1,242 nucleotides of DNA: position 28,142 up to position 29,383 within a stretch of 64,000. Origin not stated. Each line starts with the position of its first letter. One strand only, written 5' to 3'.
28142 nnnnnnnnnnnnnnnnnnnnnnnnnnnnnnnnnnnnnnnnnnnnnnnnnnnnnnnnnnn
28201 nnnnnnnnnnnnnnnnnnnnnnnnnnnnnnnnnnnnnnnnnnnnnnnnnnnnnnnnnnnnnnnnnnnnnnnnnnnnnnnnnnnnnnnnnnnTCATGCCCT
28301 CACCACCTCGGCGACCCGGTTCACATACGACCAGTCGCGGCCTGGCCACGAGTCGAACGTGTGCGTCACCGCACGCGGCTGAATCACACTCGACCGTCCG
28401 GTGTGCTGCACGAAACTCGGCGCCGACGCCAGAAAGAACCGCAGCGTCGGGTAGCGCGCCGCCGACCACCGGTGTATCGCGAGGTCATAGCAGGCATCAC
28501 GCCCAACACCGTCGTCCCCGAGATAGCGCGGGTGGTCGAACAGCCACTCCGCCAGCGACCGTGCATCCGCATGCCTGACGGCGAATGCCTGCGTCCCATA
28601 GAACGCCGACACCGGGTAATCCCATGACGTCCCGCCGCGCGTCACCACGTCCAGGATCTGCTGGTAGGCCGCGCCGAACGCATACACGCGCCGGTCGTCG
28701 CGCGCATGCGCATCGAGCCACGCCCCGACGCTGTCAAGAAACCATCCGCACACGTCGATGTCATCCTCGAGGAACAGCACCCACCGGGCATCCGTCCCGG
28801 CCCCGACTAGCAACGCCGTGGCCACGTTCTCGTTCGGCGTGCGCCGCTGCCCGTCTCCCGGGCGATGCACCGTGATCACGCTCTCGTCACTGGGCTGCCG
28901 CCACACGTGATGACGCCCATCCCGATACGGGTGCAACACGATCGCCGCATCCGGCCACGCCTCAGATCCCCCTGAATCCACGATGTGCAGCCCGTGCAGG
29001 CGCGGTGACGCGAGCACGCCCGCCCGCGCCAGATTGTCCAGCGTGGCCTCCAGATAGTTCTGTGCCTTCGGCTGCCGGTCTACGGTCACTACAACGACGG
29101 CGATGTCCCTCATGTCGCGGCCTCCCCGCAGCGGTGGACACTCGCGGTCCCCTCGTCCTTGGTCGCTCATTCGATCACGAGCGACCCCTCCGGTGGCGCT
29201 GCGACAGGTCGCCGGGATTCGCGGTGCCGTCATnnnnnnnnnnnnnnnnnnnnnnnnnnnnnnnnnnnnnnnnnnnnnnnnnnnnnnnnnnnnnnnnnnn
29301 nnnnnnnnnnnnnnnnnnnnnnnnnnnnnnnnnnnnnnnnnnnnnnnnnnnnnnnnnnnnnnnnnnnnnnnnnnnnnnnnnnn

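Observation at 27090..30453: Glycosyltransferase/methyltransferase cassette embedded in the head-tail morphogenesis operon of the prophage: candidate virion-protein glycosylation system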

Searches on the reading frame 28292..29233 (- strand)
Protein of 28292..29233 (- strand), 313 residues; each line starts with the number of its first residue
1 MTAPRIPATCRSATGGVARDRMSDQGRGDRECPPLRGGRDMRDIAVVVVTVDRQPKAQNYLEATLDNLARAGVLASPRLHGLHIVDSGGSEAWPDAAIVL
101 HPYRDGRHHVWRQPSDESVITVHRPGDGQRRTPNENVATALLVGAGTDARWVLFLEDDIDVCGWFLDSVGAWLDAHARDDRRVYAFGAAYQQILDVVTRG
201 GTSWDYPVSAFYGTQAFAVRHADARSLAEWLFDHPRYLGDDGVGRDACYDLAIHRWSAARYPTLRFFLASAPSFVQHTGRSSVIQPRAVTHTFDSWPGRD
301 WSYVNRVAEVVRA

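Call 5: search_protein_families(library=pfam, proteins=[window:28292-29233:-], max_evalue=0.1)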
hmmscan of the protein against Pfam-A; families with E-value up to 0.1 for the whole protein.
window:28292-29233:- (313 aa): 0 families

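Call 6: search_protein_families(library=phrogs, proteins=[window:28292-29233:-], max_evalue=0.01)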
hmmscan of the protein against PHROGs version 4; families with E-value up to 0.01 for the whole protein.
window:28292-29233:- (313 aa): 1 family
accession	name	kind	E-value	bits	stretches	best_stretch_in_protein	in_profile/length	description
phrog_854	-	moron, auxiliary metabolic gene and host takeover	0.0054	17.5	0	97-176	6-81/211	glucosyltransferase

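Call 27: find_homologous_proteins(query=window:28292-29233:-)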
Query window:28292-29233:- (313 aa): 162 proteins with E <= 0.001 among 6342 candidates; the best 120 are listed.
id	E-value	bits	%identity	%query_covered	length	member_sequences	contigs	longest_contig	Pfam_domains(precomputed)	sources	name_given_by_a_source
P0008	7.3e-184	628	100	87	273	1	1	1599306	-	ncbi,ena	-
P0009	1.9e-111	390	89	62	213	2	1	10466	-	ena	-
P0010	1.2e-70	256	49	86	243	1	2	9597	-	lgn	-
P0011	9.3e-70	253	49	84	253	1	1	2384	-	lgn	-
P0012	9.7e-70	253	52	85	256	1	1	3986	-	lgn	-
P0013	1.1e-68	250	49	84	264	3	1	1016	-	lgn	-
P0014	2.3e-68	249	51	83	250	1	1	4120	-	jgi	-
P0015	3.0e-68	248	49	84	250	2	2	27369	-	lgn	-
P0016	3.8e-67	245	50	84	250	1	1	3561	-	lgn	-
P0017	5.8e-67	244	50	84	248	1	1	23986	-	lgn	-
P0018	1.6e-65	239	56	84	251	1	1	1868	-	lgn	-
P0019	5.2e-65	238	45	87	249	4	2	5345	-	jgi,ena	-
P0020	1.1e-64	236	51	85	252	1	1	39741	-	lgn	-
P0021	2.1e-64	236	49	86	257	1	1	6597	-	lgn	-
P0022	3.3e-64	235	50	85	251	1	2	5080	-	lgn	-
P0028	8.7e-63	230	48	84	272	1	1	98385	-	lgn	-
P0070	2.5e-56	209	47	84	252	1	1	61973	-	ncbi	-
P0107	4.4e-51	192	43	85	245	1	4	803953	-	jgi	-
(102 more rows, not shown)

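Call 39: predict_structure(alignment_id=A2)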
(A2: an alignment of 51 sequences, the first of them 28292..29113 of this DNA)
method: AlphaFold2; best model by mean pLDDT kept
length: 273 residues; sequences in the alignment: 51
mean_pLDDT: 90.4   pTM: 0.90
mean pLDDT of the five models: 90.4, 89.3, 89.1, 88.9, 88.8
residues with pLDDT >= 90: 195; 70-90: 58; 50-70: 13; < 50: 7
segments of 3 or more residues with pLDDT < 50: 68-74
pLDDT, mean of each block of 10 residues (from residue 1): 96 84 96 95 94 84 62 59 93 95 97 98 98 97 97 97 97 93 98 88 82 96 98 95 79 96 83 63
secondary structure, 60 per line:
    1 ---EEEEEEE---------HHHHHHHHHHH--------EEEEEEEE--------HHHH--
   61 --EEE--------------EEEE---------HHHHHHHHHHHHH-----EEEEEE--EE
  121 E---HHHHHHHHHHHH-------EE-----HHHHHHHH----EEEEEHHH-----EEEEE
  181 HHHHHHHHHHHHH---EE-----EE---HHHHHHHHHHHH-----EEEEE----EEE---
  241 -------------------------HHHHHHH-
elements in order: E4-10 H20-30 E39-46 H55-58 E63-65 E80-83 H93-105 E111-116 E119-121 H125-136 H151-158 E163-167 E176-180 H181-193 H209-220 E226-230 E235-237 H266-272

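Call 50: search_dna_similar(query=window:28292-29113:-, collection=phages, mode=protein, max_rows=40, max_evalue=0.001)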
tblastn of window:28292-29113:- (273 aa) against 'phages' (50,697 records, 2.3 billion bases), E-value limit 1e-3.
No match.

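Call 59: find_encoding_contigs(protein=P0107, flank=9000, max_places=2)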
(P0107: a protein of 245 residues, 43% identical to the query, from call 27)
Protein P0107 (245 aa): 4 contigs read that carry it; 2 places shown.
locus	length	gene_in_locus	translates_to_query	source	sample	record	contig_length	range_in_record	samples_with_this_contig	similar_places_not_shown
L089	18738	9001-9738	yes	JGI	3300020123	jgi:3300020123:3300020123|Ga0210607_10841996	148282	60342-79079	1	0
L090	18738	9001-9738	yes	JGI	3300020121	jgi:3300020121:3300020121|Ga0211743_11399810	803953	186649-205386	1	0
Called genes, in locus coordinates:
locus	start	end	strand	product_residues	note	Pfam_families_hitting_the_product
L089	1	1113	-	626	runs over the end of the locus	PF13522:GATase_6, PF13537:GATase_7, PF00733:Asn_synthase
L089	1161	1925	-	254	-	PF00535:Glycos_transf_2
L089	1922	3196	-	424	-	PF00150:Cellulase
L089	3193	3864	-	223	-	-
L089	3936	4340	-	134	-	-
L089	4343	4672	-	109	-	-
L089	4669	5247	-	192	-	-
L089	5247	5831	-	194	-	-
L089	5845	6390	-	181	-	-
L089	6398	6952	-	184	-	-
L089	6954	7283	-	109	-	-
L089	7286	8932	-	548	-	PF00534:Glycos_transf_1, PF13692:Glyco_trans_1_4 (weak)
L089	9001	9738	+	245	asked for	-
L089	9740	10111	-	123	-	PF16267:DUF4920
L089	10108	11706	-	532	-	PF14329:DUF4386, PF13431:TPR_17 (faint), PF13432:TPR_16 (faint), PF13428:TPR_14 (faint), PF00515:TPR_1 (faint), PF07719:TPR_2 (faint), PF13181:TPR_8 (faint), PF13414:TPR_11 (faint)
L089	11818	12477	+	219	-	PF00072:Response_reg, PF00486:Trans_reg_C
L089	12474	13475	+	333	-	PF26769:HAMP_PhoQ (weak), PF00512:HisKA (weak), PF02518:HATPase_c, PF13581:HATPase_c_2 (weak)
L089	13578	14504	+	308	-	PF01545:Cation_efflux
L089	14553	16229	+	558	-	PF00027:cNMP_binding, PF01946:Thi4 (weak), PF01266:DAO (weak), PF07992:Pyr_redox_2, PF12831:FAD_oxidored, PF13450:NAD_binding_8 (weak), PF13738:Pyr_redox_3, PF00070:Pyr_redox, +1 more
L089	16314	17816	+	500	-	-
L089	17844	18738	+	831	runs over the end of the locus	PF00069:Pkinase, PF01636:APH (faint), PF03109:ABC1 (faint), PF07714:PK_Tyr_Ser-Thr, PF07676:PD40 (faint), PF26549:Tricorn_N (faint)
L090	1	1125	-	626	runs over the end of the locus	PF13522:GATase_6, PF13537:GATase_7, PF00733:Asn_synthase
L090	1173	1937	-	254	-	PF00535:Glycos_transf_2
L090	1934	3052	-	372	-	PF00150:Cellulase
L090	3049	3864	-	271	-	-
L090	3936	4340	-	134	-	-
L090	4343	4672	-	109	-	-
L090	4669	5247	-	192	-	-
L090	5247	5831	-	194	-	-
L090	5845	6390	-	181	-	-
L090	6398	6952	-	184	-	-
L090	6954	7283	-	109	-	-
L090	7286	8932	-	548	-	PF00534:Glycos_transf_1, PF13692:Glyco_trans_1_4 (weak)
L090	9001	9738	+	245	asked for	-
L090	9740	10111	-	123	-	PF16267:DUF4920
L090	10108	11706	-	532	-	PF13432:TPR_16 (faint), PF14329:DUF4386, PF13431:TPR_17 (faint), PF13428:TPR_14 (faint), PF00515:TPR_1 (faint), PF07719:TPR_2 (faint), PF13181:TPR_8 (faint), PF13414:TPR_11 (faint)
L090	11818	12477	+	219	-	PF00072:Response_reg, PF00486:Trans_reg_C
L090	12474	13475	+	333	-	PF26769:HAMP_PhoQ (weak), PF00512:HisKA (weak), PF02518:HATPase_c, PF13581:HATPase_c_2 (weak)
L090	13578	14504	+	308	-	PF01545:Cation_efflux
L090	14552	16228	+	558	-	PF00027:cNMP_binding, PF01946:Thi4 (weak), PF01266:DAO (weak), PF07992:Pyr_redox_2, PF12831:FAD_oxidored (weak), PF13450:NAD_binding_8 (weak), PF13738:Pyr_redox_3, PF00070:Pyr_redox, +2 more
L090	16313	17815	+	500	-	-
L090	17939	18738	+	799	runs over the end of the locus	PF00069:Pkinase, PF01636:APH (faint), PF03109:ABC1 (faint), PF07714:PK_Tyr_Ser-Thr, PF07676:PD40 (faint), PF26549:Tricorn_N (faint)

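Call 60: find_encoding_contigs(protein=P0028, flank=9000, max_places=2)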
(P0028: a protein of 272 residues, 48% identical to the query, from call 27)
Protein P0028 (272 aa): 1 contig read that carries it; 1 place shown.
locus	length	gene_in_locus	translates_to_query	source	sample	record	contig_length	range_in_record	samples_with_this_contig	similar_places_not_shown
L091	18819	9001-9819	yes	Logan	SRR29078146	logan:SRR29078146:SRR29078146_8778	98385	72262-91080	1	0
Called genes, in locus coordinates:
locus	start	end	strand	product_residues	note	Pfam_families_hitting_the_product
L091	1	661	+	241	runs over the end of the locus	PF04233:Phage_Mu_F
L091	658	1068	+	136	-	PF10544:T5orf172, PF13455:MUG113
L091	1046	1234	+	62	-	-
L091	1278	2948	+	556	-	-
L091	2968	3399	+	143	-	-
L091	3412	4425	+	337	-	PF04454:Linocin_M18 (weak), PF19774:DUF6260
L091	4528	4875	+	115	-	-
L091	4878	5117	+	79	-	-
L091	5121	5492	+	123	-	-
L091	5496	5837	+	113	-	-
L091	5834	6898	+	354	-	PF04055:Radical_SAM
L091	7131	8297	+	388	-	PF13578:Methyltransf_24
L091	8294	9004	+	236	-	PF05704:Caps_synth (weak), PF04488:Gly_transf_sug (weak)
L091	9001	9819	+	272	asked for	-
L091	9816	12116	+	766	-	PF13524:Glyco_trans_1_2 (faint), PF00534:Glycos_transf_1, PF20706:GT4-conflict, PF13692:Glyco_trans_1_4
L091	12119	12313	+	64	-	-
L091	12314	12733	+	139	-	-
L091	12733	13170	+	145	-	-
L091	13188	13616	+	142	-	-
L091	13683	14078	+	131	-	-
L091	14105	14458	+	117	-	PF06223:Phage_tail_T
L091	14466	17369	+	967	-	PF10145:PhageMin_Tail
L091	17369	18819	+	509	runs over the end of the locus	PF01833:TIG, PF20144:TIG_SUH (faint), PF01833:TIG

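Call 61: find_encoding_contigs(protein=P0070, flank=9000, max_places=2)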
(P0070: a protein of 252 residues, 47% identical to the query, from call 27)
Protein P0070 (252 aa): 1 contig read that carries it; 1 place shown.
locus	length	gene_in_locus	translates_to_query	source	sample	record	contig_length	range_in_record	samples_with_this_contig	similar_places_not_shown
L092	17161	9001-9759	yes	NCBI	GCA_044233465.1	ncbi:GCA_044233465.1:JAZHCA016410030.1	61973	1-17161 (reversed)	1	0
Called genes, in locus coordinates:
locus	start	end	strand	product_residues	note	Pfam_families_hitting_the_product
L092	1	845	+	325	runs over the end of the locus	PF19774:DUF6260, PF04454:Linocin_M18, PF09950:Major_capside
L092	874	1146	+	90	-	-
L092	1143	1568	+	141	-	-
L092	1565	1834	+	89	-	-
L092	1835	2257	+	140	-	PF23140:Gp80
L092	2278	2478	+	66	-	-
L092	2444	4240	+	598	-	-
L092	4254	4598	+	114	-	-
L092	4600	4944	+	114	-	-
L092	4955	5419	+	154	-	-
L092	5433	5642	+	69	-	-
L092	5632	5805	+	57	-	-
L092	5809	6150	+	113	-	-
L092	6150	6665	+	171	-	PF13578:Methyltransf_24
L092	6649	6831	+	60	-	-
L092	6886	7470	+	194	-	PF08241:Methyltransf_11 (weak), PF13649:Methyltransf_25 (weak)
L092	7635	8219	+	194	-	-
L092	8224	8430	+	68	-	-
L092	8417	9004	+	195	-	PF13489:Methyltransf_23 (weak)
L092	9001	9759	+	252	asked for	-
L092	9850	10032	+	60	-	-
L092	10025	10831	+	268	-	-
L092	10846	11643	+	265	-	-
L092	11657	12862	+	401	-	PF20706:GT4-conflict (weak), PF00534:Glycos_transf_1, PF13692:Glyco_trans_1_4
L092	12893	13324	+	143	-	-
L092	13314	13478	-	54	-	-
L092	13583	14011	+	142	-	PF12691:Phage_tail_terminator_6 (faint)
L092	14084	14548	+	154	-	-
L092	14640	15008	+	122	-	-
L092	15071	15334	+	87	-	PF06223:Phage_tail_T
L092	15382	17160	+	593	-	?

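Call 67: search_solved_structures(query=A2, max_evalue=10, show_alignments=2)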
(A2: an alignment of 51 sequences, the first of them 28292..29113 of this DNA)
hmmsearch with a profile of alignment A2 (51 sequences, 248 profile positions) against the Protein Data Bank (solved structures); distinct sequences matched with E-value up to 10: 7.
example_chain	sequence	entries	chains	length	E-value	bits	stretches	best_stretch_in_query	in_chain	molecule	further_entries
6htn_A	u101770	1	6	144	0.028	17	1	113-157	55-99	Fucose-binding lectin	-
7bew_A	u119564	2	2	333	0.84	12.1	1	60-110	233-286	Glyceraldehyde-3-phosphate dehydrogenase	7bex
8j2v_A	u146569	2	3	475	1.8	11.1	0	165-236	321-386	Glycosyltransferase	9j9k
8j2u_A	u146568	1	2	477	1.8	11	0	165-236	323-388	Glycosyltransferase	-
9lrj_A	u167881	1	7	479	1.8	11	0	165-236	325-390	Glycosyltransferase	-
8j31_A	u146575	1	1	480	1.8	11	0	165-236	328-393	Glycosyltransferase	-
8j2z_A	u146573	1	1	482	1.8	11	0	165-236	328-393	Glycosyltransferase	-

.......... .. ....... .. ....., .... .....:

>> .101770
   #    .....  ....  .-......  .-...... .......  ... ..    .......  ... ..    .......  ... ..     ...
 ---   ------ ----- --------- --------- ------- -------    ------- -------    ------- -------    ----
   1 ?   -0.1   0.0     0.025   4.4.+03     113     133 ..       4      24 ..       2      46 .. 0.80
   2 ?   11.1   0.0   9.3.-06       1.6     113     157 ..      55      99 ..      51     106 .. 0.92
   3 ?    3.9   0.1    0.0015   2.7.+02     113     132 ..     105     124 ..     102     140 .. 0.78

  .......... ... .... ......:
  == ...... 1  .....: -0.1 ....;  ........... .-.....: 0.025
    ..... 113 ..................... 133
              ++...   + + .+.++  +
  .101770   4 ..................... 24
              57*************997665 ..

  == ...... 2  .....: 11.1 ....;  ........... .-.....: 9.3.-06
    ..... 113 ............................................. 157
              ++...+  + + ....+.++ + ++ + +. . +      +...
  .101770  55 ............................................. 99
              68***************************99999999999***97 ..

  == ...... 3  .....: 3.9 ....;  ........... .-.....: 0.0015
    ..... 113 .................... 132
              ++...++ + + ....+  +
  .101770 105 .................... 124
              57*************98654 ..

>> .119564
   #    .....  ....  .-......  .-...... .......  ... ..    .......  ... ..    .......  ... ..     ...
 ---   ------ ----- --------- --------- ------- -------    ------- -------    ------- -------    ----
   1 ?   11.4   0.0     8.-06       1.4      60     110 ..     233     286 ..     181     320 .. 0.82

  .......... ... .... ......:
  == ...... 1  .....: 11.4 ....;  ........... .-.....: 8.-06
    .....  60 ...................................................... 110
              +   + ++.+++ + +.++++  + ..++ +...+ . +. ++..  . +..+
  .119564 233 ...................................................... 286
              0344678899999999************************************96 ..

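Call 69: search_protein_families(library=ncbifam, proteins=[window:28292-29113:-], max_evalue=0.1)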
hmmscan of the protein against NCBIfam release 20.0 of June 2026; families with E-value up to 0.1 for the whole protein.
window:28292-29113:- (273 aa): 0 families

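Call 70: find_related_loci(query=A2, collection=viral_contigs, flank=10000)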
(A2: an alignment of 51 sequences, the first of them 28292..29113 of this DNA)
Query A2 (273 aa) in viral_contigs; peptide patterns used: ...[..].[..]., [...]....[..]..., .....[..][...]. (x = any residue, [..] = any of these).
113 stretches matched a pattern; 47 encode a relative of the query (tblastn E <= 1e-3); 46 distinct loci.
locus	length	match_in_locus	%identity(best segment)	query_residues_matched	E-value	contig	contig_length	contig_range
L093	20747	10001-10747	45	1-273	2e-70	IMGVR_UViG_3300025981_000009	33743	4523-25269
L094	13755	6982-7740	47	2-270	2e-70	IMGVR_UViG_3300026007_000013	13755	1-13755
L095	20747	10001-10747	45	1-273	2e-70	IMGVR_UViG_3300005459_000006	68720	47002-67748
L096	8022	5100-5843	44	3-271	1e-66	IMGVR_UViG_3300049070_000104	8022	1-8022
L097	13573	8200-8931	50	2-265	2e-65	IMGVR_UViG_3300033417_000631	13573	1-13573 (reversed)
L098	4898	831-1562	48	1-266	6e-65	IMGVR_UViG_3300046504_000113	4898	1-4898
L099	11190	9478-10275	45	1-272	2e-64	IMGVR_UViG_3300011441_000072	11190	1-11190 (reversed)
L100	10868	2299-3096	44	1-272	3e-64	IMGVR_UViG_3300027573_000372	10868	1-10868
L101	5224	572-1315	46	1-269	3e-62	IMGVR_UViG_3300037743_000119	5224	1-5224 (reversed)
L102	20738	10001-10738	47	1-266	3e-62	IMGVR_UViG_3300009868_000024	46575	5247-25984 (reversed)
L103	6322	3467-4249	43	1-272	1e-60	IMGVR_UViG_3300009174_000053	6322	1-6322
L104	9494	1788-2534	49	2-265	3e-58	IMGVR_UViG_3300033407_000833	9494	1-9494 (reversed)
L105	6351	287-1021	45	1-267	5e-58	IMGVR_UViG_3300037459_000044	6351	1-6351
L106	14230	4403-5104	44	3-271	5e-54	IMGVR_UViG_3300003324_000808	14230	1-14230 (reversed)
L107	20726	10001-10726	45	1-265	9e-54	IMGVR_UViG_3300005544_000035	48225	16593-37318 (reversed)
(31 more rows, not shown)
